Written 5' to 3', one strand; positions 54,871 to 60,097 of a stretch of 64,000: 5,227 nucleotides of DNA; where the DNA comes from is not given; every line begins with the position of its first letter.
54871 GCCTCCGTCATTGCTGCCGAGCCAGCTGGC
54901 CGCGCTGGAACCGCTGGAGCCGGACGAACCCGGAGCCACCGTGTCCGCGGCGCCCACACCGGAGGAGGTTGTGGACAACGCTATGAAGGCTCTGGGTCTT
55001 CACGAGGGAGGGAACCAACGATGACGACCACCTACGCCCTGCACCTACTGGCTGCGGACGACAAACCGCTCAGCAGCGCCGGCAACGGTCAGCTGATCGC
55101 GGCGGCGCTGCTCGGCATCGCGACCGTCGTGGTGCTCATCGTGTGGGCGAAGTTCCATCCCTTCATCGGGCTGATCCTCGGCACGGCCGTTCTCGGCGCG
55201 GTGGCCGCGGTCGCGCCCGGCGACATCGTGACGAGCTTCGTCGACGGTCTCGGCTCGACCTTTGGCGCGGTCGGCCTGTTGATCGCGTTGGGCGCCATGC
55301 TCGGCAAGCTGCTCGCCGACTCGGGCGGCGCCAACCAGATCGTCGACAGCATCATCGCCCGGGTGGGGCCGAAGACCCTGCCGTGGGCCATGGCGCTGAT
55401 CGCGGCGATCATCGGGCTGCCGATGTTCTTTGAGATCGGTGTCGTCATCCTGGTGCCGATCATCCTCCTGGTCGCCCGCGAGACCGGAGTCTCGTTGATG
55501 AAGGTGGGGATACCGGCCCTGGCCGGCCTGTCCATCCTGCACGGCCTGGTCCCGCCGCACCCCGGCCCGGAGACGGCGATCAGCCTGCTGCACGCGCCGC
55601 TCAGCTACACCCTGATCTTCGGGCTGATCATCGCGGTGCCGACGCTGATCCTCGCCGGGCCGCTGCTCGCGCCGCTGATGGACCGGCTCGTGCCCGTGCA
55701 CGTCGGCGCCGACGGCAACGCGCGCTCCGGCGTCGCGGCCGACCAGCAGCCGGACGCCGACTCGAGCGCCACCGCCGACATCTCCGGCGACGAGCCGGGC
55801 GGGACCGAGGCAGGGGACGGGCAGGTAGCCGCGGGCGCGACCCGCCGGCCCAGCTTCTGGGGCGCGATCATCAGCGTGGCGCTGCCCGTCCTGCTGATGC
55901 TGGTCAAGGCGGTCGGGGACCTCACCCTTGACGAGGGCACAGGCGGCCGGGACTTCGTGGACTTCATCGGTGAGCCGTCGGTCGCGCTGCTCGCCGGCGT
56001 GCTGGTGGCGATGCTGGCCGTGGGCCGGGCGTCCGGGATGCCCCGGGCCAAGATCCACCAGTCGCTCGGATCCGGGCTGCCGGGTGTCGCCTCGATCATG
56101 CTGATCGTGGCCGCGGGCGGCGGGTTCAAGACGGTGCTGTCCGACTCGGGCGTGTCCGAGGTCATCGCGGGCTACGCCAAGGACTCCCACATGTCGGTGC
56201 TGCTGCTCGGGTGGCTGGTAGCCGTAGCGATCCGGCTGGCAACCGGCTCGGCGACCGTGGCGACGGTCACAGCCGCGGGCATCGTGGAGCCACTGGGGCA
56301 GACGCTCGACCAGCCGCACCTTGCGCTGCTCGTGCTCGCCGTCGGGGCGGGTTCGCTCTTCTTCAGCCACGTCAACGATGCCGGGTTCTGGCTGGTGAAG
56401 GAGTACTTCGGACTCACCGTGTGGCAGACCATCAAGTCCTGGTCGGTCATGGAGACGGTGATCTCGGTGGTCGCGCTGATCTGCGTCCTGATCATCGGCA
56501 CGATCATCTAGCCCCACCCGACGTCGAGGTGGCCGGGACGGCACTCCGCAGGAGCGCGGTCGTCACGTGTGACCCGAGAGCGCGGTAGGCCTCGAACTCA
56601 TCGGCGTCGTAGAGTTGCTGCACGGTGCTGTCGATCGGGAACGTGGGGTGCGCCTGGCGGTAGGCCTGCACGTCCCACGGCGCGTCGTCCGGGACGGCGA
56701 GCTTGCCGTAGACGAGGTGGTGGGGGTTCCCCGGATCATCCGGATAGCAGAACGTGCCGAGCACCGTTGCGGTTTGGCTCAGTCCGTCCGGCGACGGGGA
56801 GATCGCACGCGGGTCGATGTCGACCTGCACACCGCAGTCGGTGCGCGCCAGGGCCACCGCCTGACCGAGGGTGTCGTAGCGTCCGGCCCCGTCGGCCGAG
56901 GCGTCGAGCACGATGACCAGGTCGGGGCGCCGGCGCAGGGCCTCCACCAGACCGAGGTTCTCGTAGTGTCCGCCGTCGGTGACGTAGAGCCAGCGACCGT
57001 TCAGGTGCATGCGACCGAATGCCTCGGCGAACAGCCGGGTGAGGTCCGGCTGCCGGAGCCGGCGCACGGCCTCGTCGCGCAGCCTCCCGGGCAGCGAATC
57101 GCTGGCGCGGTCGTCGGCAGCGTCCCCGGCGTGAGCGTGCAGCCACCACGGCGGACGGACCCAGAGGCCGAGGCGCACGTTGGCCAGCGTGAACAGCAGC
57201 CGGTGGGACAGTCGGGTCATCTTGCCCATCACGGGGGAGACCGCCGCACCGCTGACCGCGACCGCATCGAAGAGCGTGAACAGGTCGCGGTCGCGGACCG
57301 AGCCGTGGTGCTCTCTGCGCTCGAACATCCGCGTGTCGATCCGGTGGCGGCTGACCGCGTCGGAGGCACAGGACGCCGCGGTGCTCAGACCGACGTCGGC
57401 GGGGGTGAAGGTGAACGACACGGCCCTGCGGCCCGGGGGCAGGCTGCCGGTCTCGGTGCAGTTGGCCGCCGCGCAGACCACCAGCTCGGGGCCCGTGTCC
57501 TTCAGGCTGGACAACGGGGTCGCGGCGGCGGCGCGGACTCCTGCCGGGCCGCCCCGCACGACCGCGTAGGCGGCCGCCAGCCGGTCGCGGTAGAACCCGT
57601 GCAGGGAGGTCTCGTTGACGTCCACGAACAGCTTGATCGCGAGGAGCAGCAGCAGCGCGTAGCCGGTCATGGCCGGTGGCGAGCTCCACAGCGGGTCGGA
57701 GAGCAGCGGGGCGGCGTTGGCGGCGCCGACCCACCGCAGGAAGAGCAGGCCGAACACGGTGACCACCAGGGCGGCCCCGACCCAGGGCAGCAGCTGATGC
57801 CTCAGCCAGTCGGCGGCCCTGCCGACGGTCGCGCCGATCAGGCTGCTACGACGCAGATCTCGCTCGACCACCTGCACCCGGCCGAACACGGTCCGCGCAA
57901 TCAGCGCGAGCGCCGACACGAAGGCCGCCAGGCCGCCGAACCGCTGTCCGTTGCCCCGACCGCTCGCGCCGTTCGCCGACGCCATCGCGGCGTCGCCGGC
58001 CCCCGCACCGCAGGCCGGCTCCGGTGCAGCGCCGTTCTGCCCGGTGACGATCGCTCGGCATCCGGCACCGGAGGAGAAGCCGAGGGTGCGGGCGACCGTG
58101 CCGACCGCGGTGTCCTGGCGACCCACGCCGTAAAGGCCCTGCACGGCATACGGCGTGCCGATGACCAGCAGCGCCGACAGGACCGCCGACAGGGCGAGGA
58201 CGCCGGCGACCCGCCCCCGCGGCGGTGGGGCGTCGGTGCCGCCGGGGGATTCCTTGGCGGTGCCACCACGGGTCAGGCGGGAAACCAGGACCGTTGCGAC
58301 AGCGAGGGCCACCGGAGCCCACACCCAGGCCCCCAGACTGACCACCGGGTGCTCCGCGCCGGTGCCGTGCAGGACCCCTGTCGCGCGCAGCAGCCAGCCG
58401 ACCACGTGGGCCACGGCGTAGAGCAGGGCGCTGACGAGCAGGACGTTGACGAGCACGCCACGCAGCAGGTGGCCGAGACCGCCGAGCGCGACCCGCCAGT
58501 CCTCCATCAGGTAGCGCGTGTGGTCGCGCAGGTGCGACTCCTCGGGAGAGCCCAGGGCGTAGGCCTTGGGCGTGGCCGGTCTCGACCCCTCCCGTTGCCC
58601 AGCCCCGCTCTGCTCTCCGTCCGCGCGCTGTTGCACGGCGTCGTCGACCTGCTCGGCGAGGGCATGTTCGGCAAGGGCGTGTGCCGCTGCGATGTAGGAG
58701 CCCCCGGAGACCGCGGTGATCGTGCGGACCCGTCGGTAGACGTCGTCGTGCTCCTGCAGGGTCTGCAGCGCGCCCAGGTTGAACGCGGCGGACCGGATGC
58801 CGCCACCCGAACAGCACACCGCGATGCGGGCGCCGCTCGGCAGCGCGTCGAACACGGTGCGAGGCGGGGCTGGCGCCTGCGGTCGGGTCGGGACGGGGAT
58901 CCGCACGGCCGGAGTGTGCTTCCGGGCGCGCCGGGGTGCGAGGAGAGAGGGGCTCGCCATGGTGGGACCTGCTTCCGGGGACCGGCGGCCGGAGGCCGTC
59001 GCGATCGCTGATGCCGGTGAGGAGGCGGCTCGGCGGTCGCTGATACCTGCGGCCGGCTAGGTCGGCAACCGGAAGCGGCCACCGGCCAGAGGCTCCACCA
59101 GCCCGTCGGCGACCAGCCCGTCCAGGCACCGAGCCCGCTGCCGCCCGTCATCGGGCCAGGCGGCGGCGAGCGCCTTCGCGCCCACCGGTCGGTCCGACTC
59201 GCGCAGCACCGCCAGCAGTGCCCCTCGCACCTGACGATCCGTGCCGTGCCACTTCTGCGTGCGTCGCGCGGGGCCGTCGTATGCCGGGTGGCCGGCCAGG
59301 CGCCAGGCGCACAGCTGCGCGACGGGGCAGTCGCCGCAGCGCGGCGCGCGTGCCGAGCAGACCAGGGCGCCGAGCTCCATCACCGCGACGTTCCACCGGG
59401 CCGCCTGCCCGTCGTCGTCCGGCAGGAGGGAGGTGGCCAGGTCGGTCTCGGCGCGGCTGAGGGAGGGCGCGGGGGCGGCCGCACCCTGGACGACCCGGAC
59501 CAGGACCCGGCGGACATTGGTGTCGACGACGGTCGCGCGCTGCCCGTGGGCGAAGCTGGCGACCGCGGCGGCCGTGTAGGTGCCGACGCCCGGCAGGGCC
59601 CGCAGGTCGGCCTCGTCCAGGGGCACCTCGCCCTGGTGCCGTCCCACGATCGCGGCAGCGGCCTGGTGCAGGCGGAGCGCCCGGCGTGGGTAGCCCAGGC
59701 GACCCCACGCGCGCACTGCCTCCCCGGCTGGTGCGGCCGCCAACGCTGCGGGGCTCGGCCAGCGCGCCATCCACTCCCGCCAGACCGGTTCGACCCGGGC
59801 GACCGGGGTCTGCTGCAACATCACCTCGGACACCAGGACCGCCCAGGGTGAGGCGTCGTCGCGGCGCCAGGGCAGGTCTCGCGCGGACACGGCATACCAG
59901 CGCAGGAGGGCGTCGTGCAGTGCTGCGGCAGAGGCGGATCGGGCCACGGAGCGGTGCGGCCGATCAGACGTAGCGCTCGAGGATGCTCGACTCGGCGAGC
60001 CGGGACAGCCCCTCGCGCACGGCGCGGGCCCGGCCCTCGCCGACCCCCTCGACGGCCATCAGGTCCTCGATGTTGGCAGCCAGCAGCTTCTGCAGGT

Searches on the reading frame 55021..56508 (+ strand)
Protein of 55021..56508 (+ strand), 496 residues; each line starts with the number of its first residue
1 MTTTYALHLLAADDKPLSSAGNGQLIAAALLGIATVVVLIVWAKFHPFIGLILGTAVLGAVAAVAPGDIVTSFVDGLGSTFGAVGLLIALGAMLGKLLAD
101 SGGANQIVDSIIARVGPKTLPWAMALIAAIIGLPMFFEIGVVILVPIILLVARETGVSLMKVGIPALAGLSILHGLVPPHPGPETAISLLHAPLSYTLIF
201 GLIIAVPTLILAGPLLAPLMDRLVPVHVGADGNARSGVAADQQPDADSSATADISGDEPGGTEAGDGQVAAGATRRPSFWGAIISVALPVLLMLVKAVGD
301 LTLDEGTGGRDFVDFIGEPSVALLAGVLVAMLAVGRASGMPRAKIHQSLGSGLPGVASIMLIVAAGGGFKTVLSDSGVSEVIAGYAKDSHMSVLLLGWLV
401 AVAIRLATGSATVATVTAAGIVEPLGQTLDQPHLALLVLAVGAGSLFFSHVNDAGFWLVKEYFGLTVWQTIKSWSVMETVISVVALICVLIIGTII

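Call 27: search_protein_families(library=pfam, proteins=[window:55021-56508:+], max_evalue=0.00001)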
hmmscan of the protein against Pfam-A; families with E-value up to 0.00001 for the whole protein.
window:55021-56508:+ (496 aa): 2 families
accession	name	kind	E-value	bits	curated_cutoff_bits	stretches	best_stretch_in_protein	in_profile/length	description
PF02447.22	GntP_permease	-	3.2e-129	431.9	22.5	2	274-492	219-437/440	GntP family permease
PF03600.22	CitMHS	-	9.6e-17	61.5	31.9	1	37-442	1-336/336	Citrate transporter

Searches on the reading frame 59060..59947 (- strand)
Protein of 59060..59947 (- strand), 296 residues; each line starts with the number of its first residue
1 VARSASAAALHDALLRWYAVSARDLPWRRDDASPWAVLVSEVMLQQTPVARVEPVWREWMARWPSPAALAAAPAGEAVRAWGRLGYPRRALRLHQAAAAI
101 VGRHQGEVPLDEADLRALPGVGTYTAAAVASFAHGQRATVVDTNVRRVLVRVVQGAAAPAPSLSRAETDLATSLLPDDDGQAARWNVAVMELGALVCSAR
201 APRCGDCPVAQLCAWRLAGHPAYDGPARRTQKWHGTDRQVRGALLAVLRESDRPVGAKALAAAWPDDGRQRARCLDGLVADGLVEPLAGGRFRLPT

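Call 27: search_protein_families(library=pfam, proteins=[window:59060-59947:-], max_evalue=0.00001)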
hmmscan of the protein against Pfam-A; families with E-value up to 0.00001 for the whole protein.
window:59060-59947:- (296 aa): 2 families
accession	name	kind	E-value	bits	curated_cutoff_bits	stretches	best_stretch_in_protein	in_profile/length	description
PF00730.31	HhH-GPD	-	2.2e-15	57.4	26.2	1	39-163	1-97/108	HhH-GPD superfamily base excision DNA repair protein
PF00633.29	HHH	-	2.4e-06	27.5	24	1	103-132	1-30/30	Helix-hairpin-helix motif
